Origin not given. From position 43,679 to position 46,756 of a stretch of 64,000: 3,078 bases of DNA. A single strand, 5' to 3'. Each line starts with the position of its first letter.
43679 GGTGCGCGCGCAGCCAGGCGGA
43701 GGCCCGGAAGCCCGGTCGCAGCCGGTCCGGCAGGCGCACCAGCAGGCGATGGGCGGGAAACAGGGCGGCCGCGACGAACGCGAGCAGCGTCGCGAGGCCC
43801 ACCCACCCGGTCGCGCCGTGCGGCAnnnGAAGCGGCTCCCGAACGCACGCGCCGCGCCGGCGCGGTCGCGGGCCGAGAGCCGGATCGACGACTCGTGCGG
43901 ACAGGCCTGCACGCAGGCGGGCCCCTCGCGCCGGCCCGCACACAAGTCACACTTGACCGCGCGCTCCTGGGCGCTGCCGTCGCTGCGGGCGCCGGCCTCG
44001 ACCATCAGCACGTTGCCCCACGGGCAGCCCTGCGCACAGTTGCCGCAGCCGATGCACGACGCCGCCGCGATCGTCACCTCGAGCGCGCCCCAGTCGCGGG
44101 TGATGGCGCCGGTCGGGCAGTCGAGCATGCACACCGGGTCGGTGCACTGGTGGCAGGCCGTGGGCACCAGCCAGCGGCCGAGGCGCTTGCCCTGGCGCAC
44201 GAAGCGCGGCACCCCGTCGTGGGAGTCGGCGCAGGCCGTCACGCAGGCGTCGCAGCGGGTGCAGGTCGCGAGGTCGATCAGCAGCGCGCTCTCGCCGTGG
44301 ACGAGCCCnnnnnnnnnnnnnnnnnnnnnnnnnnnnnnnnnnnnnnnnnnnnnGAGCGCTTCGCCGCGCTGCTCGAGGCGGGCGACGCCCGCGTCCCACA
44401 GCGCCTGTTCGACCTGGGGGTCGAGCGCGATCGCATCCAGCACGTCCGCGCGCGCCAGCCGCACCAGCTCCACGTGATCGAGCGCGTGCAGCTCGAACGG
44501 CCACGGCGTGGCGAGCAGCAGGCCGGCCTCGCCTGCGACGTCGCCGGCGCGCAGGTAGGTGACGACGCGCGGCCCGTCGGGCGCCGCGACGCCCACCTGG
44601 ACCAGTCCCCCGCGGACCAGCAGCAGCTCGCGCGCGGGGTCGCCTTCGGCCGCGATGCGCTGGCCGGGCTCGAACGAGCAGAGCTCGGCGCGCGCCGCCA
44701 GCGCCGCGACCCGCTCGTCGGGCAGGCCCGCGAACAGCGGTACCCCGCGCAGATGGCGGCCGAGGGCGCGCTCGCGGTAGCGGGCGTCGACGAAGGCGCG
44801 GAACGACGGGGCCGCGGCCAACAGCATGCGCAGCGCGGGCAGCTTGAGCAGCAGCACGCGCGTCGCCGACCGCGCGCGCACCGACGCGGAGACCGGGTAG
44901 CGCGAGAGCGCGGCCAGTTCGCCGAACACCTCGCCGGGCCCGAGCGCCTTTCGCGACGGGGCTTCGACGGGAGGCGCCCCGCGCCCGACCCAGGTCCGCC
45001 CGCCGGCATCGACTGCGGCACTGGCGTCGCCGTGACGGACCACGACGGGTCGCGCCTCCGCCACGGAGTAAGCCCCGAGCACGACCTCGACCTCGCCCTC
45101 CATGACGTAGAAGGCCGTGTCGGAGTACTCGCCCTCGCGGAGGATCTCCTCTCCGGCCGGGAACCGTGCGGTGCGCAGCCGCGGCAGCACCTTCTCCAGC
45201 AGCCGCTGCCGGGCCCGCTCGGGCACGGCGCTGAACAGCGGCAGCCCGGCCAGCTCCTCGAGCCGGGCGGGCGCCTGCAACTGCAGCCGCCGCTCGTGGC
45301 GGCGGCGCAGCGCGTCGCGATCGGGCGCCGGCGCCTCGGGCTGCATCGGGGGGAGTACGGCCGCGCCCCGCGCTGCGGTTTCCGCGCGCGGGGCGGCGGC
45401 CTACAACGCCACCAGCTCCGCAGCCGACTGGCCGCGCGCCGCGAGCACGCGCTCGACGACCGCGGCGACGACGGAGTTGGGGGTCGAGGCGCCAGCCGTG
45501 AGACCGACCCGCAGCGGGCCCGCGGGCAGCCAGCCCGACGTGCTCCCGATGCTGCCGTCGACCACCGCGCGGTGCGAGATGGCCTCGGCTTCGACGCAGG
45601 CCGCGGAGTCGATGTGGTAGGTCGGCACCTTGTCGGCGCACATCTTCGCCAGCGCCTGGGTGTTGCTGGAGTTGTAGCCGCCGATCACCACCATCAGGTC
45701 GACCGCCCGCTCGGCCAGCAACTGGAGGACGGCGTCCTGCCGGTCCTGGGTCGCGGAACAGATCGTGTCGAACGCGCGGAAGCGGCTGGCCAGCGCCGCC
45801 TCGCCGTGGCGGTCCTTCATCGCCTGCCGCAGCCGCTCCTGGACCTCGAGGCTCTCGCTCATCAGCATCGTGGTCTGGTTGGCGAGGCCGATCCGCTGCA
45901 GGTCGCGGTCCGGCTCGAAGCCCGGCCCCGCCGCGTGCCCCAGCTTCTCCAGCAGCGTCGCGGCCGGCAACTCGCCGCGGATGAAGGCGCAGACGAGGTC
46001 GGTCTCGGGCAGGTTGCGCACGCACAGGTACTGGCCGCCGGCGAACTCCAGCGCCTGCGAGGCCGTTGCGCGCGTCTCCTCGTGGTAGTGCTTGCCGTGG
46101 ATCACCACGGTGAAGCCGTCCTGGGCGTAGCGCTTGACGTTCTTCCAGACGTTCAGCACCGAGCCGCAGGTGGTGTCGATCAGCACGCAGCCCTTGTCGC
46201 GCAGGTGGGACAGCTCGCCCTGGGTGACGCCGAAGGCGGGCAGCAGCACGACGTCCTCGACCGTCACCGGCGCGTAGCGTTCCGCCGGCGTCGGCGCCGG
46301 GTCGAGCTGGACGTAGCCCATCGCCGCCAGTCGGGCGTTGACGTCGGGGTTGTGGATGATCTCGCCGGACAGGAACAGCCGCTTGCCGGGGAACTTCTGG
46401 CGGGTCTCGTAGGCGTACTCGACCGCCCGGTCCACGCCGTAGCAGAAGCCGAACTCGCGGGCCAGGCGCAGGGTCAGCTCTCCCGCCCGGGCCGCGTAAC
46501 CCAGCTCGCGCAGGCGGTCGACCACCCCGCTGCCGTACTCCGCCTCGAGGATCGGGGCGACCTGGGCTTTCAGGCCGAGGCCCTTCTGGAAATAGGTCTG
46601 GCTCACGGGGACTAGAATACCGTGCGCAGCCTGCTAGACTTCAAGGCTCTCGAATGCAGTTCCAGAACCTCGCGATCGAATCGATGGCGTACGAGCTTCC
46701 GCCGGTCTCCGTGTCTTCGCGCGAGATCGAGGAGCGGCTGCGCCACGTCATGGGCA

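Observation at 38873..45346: Uncharacterised five-gene operon: cNMP-gated Fe-S protein, His-rich membrane protein, decahaem cytochrome c, double-FHA protein and atypical Clp ATPase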

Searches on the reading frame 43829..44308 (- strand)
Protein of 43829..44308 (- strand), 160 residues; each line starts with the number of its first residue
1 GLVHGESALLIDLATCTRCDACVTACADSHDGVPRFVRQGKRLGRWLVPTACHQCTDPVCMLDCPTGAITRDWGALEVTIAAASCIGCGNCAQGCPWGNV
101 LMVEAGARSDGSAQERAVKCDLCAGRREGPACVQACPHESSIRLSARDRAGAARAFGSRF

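Call 53: search_solved_structures(query=window:43829-44308:-, max_evalue=0.001, show_alignments=1)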
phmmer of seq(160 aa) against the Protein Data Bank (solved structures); distinct sequences matched with E-value up to 0.001: 21.
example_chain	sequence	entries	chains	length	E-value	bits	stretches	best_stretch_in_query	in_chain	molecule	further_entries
7qv7_A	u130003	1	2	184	9.7e-16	61.1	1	10-140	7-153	Hydrogen dependent carbon dioxide reductase subunit HycB3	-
7z0s_B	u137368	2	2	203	1.1e-15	61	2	10-100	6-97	Formate hydrogenlyase subunit 2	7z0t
8c0z_C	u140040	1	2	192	4.8e-13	52.3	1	8-154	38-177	Iron-sulfur cluster-binding protein potential subunit of aldehyde oxidoreductase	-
1kqf_B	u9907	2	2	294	1.2e-12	51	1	42-138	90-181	FORMATE DEHYDROGENASE, NITRATE-INDUCIBLE, IRON-SULFUR SUBUNIT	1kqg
9mqx_E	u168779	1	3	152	3.1e-11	46.4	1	6-140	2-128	Fe-S-cluster-containing hydrogenase subunit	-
6cz7_B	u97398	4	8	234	2.5e-10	43.5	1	9-101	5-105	4Fe-4S ferredoxin, iron-sulfur binding domain protein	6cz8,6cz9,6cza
6x6u_B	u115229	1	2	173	7.4e-10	42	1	9-140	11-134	Oxidoreductase, Fe-S subunit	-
6x1o_B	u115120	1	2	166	1.3e-09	41.1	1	10-140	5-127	Oxidoreductase, Fe-S subunit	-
9vap_B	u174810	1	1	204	2.8e-09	40.1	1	9-128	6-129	4Fe-4S dicluster domain-containing protein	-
9sw6_G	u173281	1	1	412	5.3e-09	39.2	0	58-137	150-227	Polyferredoxin protein MvhB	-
2vpw_B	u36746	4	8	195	1.3e-08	37.9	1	8-138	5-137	NRFC PROTEIN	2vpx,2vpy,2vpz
7qv7_B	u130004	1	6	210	4.1e-08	36.3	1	44-140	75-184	Hydrogen dependent carbon dioxide reductase subunit HycB4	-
2ivf_B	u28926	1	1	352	1.4e-06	31.3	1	50-137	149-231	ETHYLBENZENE DEHYDROGENASE BETA-SUBUNIT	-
7bkb_K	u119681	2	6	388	1.5e-06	31.2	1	7-145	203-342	Formylmethanofuran dehydrogenase, subunit F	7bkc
3egw_B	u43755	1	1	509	6.8e-05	25.8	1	46-103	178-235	Respiratory nitrate reductase 1 beta chain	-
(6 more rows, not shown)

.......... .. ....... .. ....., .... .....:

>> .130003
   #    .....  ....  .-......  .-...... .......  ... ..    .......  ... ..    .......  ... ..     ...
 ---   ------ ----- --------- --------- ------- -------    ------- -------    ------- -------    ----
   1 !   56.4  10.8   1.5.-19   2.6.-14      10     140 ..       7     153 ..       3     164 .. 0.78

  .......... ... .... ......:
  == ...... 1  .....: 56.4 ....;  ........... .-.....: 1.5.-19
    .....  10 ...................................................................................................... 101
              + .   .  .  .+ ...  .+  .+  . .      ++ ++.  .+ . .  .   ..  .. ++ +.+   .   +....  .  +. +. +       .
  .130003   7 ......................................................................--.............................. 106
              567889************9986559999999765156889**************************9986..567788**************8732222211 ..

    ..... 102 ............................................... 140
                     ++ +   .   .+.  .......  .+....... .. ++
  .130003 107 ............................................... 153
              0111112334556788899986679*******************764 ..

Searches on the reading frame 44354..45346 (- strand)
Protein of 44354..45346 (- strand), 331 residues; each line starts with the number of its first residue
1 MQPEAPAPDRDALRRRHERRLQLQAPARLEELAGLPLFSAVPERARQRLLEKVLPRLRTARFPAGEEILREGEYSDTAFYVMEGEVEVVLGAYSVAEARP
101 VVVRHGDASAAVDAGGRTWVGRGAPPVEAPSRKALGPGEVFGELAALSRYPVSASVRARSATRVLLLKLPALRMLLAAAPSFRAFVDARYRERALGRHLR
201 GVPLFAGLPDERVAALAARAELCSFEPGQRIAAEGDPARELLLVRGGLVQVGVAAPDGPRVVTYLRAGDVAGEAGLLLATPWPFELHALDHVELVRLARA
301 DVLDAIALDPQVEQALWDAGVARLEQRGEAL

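Call 16: search_solved_structures(query=window:44354-45346:-, max_evalue=0.01, show_alignments=4)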
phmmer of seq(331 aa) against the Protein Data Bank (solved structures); distinct sequences matched with E-value up to 0.01: 96 (the best 60 are shown).
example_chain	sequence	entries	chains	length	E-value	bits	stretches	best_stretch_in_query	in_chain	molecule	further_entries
5j3u_A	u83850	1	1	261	1.5e-09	41.1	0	195-312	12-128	Protein Kinase A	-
4muv_A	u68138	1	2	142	1.9e-09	40.7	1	127-184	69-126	Cyclic nucleotide-gated potassium channel mll3241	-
3clp_A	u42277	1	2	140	2.3e-09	40.5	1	128-185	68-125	Mll3241 protein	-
4x6r_B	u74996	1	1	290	2.4e-09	40.4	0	134-248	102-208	cAMP-dependent protein kinase type I-alpha regulatory subunit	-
2qcs_B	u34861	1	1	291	2.4e-09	40.4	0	134-248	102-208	cAMP-dependent protein kinase type I-alpha regulatory subunit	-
3co2_A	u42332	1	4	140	2.8e-09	40.2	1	128-185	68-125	Mlotik1 ion channel protein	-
1ne4_A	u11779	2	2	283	2.9e-09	40.1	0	134-248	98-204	cAMP-dependent protein kinase type I-alpha regulatory chain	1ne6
5jr7_B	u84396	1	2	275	2.9e-09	40.1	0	134-249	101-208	cAMP-dependent protein kinase type I-alpha regulatory subunit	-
1rgs_A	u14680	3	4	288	3.2e-09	40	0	134-248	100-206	CAMP DEPENDENT PROTEIN KINASE | cAMP-dependent protein kinase type I-alpha regulatory chain | cAMP-dependent protein kinase type I-alpha regulatory subunit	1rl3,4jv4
3cl1_A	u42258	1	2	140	3.4e-09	39.9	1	128-185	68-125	Mll3241 protein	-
1vp6_A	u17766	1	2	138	3.5e-09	39.9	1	128-185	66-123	Cyclic-nucleotide binding domain of mesorhizobium loti CNG potassium channel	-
2k0g_A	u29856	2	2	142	3.5e-09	39.9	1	128-185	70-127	Mll3241 protein | Cyclic nucleotide-gated potassium channel mll3241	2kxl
2pqq_A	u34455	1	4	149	4.1e-09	39.6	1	199-330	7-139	Putative transcriptional regulator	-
1u12_A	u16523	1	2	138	4.8e-09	39.4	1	128-183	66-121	cyclic nucleotide binding domain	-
4mx3_A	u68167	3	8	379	1.1e-08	38.3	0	134-248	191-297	cAMP-dependent protein kinase type I-alpha regulatory subunit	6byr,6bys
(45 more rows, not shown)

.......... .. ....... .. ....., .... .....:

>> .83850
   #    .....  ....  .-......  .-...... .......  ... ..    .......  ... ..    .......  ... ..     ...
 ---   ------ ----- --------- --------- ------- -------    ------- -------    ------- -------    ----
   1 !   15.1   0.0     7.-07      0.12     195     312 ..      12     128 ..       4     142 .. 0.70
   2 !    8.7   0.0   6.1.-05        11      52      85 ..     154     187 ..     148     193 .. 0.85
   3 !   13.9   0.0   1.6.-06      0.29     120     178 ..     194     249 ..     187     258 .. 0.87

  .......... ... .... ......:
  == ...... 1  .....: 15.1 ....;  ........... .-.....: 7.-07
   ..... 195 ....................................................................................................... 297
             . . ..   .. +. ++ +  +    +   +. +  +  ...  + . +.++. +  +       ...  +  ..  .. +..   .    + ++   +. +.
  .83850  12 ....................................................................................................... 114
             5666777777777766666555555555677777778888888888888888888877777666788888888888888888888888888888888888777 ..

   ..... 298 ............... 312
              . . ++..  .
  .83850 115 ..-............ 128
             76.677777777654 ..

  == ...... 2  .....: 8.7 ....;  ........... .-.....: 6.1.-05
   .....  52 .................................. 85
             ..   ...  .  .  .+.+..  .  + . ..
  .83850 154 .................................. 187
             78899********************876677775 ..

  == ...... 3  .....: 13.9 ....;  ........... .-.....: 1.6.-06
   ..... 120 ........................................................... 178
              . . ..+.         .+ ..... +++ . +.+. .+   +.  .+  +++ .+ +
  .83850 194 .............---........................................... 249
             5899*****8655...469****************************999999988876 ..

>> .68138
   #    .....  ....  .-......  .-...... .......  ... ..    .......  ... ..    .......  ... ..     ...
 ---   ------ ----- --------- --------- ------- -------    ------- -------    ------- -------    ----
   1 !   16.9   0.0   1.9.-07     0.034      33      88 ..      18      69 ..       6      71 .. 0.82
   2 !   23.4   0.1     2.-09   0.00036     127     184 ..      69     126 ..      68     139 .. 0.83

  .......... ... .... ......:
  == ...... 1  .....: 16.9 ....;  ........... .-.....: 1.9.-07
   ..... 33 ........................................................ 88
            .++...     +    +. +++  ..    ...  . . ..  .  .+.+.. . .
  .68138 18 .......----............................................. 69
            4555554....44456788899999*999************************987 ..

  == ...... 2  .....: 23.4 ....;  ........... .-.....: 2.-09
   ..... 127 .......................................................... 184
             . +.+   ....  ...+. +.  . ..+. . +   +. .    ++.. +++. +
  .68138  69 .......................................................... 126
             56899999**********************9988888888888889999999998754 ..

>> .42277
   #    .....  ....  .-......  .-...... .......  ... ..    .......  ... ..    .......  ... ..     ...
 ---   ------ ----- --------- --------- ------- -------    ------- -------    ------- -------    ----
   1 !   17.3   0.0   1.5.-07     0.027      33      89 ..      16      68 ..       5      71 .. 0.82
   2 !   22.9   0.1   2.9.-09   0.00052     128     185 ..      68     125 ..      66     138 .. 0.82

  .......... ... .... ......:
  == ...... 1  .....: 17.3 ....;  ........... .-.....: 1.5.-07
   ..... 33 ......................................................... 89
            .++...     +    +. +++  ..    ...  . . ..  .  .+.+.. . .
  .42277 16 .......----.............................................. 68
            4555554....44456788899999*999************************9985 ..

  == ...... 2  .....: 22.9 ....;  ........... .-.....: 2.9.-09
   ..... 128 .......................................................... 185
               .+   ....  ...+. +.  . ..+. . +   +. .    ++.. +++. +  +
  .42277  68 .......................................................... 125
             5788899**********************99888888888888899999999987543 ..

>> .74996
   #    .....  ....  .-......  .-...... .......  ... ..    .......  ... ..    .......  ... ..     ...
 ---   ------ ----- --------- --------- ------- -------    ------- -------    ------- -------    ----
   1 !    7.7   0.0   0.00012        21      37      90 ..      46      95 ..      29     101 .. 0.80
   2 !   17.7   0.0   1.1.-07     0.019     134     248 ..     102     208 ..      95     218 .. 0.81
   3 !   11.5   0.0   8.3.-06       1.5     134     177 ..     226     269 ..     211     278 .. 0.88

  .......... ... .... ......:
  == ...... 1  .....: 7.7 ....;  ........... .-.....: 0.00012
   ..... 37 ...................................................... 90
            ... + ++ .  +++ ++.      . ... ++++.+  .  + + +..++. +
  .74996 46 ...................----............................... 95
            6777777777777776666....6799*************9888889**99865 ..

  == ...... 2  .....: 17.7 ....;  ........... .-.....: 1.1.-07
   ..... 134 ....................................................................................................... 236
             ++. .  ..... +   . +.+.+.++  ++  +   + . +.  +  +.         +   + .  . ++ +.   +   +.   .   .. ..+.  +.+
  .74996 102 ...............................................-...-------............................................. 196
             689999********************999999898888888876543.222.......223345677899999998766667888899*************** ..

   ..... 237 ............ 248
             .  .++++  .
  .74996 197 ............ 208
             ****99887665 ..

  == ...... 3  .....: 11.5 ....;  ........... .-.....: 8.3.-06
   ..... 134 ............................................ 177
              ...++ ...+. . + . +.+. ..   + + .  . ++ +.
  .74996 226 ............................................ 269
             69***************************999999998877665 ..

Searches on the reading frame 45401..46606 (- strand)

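Call 74: search_protein_families(library=pfam, proteins=[window:45401-46606:-], max_evalue=0.0001)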
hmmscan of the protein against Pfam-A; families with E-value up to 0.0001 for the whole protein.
window:45401-46606:- (401 aa): 1 family
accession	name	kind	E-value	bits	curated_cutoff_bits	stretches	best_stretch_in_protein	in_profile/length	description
PF02401.23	LYTB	-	7.3e-68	229.2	24.5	1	48-387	3-266/267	LytB protein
